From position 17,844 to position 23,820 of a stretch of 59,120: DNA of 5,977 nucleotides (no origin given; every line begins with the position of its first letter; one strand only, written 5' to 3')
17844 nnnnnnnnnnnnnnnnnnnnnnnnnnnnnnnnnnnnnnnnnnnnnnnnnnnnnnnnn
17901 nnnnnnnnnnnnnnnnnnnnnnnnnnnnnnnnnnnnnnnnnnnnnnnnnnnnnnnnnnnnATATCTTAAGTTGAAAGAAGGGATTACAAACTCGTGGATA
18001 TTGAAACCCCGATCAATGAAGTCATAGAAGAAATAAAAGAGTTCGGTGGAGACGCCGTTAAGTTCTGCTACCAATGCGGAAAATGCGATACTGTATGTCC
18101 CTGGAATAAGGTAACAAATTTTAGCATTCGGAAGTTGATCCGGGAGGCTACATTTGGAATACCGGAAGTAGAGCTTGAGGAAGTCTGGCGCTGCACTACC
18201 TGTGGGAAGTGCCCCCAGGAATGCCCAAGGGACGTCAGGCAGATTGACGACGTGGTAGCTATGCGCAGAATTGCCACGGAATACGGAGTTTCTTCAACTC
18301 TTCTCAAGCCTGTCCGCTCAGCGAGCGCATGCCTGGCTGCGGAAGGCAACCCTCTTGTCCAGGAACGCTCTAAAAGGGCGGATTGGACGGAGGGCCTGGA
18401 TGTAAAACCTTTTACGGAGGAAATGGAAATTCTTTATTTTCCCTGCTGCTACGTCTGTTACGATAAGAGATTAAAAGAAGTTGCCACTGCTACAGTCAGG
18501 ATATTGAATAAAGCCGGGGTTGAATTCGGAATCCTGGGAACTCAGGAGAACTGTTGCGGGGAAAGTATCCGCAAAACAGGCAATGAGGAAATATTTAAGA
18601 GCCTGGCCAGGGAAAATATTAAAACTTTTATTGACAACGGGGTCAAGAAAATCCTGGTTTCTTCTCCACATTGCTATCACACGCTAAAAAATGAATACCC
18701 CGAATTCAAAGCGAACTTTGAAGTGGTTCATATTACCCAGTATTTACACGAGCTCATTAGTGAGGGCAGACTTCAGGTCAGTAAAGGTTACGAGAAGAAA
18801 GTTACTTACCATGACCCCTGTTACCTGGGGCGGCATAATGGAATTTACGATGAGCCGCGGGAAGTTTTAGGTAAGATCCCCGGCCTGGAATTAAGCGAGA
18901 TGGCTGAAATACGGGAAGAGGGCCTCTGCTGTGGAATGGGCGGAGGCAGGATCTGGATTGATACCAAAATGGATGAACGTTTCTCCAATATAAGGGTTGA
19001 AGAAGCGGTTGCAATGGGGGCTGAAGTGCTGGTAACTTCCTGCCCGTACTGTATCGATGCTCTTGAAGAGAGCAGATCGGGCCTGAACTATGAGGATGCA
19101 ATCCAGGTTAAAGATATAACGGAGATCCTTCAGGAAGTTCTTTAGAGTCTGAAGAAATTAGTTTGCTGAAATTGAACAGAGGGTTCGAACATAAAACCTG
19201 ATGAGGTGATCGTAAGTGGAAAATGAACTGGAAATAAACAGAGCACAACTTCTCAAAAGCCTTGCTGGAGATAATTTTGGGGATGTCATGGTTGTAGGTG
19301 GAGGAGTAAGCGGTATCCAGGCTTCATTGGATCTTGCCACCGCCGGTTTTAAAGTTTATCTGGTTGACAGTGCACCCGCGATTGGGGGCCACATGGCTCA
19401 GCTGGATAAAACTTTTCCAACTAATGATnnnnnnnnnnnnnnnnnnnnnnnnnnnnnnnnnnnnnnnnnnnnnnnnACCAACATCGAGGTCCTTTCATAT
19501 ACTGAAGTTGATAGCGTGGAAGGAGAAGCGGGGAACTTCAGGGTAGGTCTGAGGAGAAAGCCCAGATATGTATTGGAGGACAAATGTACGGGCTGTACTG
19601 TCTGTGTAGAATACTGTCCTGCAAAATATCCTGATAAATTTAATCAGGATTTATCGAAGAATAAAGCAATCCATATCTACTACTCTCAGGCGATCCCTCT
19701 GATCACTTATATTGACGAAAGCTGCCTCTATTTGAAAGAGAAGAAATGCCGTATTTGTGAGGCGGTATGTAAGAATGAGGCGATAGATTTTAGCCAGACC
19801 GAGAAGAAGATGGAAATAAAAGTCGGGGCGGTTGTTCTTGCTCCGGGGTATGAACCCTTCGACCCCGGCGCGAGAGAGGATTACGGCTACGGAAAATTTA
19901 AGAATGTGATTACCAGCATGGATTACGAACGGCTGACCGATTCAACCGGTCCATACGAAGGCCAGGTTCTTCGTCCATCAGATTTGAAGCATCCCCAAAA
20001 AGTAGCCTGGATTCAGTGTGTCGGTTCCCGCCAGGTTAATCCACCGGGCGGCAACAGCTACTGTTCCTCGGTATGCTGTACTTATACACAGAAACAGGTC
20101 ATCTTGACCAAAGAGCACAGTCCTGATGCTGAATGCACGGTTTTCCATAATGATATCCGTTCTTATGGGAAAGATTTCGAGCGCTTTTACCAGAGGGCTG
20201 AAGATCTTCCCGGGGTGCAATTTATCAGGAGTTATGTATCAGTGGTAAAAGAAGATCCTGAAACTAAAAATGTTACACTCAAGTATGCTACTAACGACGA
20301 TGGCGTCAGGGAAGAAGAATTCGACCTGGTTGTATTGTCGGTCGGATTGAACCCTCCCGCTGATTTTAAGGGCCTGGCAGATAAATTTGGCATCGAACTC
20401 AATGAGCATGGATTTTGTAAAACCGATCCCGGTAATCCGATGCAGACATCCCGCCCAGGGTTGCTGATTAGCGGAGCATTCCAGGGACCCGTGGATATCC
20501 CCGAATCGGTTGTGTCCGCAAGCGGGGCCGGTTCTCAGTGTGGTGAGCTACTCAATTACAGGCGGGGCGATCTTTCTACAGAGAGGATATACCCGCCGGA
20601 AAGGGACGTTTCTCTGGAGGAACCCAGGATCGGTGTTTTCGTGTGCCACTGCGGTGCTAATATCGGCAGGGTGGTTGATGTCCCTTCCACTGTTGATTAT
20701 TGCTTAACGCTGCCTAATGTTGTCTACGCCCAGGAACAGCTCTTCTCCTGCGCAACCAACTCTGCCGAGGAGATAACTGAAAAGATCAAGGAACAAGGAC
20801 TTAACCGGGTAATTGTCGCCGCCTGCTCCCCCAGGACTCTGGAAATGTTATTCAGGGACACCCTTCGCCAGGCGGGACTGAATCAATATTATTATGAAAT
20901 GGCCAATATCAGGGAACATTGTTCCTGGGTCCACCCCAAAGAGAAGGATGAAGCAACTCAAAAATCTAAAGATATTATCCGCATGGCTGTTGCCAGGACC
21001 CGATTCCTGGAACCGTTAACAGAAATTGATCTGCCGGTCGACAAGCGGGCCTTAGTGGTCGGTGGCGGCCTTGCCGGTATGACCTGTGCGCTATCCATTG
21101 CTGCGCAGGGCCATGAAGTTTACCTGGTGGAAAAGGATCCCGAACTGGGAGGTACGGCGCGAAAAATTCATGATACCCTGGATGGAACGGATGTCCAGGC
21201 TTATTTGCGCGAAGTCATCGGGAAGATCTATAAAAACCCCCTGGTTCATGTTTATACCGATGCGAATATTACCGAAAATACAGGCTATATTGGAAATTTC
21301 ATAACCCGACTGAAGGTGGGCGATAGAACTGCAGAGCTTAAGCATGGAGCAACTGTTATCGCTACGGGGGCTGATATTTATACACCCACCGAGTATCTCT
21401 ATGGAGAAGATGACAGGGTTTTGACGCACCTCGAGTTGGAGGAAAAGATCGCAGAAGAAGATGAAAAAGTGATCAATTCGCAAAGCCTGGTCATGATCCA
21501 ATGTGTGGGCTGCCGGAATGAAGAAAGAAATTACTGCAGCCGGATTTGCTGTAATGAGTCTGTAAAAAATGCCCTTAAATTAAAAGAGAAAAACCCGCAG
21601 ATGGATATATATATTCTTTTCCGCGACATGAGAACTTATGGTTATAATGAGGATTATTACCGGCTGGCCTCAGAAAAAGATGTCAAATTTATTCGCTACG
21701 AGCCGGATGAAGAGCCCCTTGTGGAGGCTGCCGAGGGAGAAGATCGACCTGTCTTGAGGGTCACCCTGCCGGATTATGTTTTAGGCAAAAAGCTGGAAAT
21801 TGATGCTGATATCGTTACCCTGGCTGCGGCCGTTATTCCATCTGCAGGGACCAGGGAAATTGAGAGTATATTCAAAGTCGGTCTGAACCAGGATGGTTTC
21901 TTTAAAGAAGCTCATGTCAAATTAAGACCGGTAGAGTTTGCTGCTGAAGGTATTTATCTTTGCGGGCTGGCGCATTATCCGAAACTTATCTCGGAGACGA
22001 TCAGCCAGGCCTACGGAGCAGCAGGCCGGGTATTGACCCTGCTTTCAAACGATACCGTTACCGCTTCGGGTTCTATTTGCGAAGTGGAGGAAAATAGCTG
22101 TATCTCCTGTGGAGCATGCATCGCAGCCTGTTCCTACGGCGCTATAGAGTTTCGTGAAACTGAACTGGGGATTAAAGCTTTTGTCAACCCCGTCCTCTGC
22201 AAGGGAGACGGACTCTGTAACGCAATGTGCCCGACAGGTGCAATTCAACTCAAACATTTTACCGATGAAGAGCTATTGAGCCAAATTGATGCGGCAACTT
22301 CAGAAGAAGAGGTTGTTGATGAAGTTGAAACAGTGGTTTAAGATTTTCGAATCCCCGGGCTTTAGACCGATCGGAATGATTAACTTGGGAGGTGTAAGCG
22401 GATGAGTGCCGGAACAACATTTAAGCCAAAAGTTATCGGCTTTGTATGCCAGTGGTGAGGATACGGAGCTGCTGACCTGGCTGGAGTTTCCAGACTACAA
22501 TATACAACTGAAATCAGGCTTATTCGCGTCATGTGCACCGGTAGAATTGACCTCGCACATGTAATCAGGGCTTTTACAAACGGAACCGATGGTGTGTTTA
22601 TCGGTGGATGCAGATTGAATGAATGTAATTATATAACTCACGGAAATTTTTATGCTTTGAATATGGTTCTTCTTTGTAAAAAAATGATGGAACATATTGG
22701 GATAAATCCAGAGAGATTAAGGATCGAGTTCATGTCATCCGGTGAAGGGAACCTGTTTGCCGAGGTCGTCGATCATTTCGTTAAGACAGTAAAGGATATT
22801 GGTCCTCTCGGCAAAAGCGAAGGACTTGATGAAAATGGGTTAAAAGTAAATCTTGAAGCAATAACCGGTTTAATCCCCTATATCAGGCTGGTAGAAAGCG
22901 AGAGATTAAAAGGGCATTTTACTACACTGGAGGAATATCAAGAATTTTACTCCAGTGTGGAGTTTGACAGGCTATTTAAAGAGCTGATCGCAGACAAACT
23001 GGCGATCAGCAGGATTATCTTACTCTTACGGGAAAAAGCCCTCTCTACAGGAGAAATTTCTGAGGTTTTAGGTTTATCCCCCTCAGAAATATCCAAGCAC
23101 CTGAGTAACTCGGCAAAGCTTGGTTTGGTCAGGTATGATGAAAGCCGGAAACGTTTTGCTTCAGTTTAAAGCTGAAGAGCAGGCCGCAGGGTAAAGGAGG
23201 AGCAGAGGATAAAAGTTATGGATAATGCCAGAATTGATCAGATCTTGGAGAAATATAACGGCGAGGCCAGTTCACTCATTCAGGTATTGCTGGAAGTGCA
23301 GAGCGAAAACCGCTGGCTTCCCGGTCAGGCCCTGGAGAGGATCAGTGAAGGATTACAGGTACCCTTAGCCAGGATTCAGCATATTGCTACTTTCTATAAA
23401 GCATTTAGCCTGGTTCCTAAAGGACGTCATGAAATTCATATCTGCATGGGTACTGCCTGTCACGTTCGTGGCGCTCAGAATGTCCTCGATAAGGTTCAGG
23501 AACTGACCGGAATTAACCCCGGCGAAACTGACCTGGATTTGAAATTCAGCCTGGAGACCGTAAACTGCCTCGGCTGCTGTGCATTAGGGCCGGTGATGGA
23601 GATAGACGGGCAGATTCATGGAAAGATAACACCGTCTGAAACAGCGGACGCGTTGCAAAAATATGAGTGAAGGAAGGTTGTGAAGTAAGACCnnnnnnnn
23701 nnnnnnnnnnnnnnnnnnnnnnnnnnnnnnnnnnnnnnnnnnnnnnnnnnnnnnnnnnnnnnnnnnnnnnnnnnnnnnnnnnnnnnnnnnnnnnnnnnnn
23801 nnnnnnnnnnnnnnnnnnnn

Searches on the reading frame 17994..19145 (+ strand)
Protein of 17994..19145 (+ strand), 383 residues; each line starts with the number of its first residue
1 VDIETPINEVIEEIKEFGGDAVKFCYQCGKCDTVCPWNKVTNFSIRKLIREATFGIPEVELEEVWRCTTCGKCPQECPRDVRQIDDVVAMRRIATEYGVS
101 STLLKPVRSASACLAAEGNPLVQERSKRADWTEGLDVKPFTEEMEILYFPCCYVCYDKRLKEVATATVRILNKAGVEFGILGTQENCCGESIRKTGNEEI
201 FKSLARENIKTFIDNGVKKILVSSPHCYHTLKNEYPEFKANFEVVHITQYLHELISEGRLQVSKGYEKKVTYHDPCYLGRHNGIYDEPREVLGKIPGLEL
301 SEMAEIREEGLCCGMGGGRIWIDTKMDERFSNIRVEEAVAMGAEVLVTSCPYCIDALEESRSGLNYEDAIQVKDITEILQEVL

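Call 63: search_protein_families(library=pfam, proteins=[window:17994-19145:+], max_evalue=0.000001)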
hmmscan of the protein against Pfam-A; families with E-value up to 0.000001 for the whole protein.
window:17994-19145:+ (383 aa): 5 families
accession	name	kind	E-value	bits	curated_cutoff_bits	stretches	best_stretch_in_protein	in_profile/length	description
PF02754.22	CCG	-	4e-35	120.2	20.6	2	270-354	1-81/85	Cysteine-rich domain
PF13183.11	Fer4_8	-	8.8e-11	42.6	27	1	22-81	2-68/68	4Fe-4S dicluster domain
PF13187.11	Fer4_9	-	9.5e-08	32.4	27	1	25-80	2-50/52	4Fe-4S dicluster domain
PF13534.11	Fer4_17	-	1.2e-07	32.6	22.2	1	24-81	1-60/61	4Fe-4S dicluster domain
PF13237.11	Fer4_10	-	4.1e-07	30.3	25.5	1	24-78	8-53/53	4Fe-4S dicluster domain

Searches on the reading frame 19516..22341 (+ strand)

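Call 63: search_protein_families(library=pfam, proteins=[window:19516-22341:+], max_evalue=0.000001)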
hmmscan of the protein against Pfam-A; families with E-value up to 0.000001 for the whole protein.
window:19516-22341:+ (941 aa): 9 families
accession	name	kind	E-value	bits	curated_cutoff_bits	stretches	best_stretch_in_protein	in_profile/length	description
PF07992.20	Pyr_redox_2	-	4e-20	72.8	26.1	2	512-643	3-134/291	Pyridine nucleotide-disulphide oxidoreductase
PF12838.12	Fer4_7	-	7.6e-14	52.3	27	1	861-909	1-52/52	4Fe-4S dicluster domain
PF00037.32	Fer4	-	1.9e-12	46.9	21.1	0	857-878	3-24/24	4Fe-4S binding domain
PF13450.12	NAD_binding_8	-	5.6e-09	36.6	21.9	1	514-557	1-42/68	NAD(P)-binding Rossmann-like domain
PF12831.13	FAD_oxidored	-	8.8e-09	35.6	27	1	513-576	3-65/416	FAD dependent oxidoreductase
PF00890.30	FAD_binding_2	-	2.7e-08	33.9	20.4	1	512-548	2-38/414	FAD binding domain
PF14697.11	Fer4_21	-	1.7e-07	31.7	35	0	856-912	2-59/59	4Fe-4S dicluster domain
PF12837.12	Fer4_6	-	3e-07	30.5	25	0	856-877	3-24/24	4Fe-4S binding domain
PF01266.30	DAO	-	3.9e-07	30.4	27.9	0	512-547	2-38/353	FAD dependent oxidoreductase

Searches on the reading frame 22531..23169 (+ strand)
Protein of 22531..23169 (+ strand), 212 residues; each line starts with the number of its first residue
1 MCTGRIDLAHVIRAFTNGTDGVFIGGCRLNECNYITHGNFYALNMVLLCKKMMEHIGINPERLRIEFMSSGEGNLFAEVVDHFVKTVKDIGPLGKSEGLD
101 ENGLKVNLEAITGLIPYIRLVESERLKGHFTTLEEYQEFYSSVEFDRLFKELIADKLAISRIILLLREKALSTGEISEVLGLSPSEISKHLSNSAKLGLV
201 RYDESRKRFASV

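Call 50: search_protein_families(library=pfam, proteins=[window:22531-23169:+], max_evalue=0.00001)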
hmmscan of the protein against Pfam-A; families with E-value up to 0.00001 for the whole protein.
window:22531-23169:+ (212 aa): 3 families
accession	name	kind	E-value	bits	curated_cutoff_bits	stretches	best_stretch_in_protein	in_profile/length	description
PF02662.21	FlpD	-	4.3e-27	95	22.3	1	1-91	34-123/123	Methyl-viologen-reducing hydrogenase, delta subunit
PF01022.26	HTH_5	-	4.2e-08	33.4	22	1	161-202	6-47/47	Bacterial regulatory protein, arsR family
PF21476.4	PF0610-like_N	-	5e-06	27.1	33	0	161-192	5-36/50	PF0610-like, N-terminal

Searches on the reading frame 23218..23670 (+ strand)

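Call 50: search_protein_families(library=pfam, proteins=[window:23218-23670:+], max_evalue=0.00001)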
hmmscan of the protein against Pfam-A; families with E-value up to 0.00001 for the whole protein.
window:23218-23670:+ (150 aa): 1 family
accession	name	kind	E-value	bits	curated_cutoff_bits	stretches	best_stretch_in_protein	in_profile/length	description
PF01257.25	2Fe-2S_thioredx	-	8.2e-50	168.9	24.8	1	6-149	1-144/145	Thioredoxin-like [2Fe-2S] ferredoxin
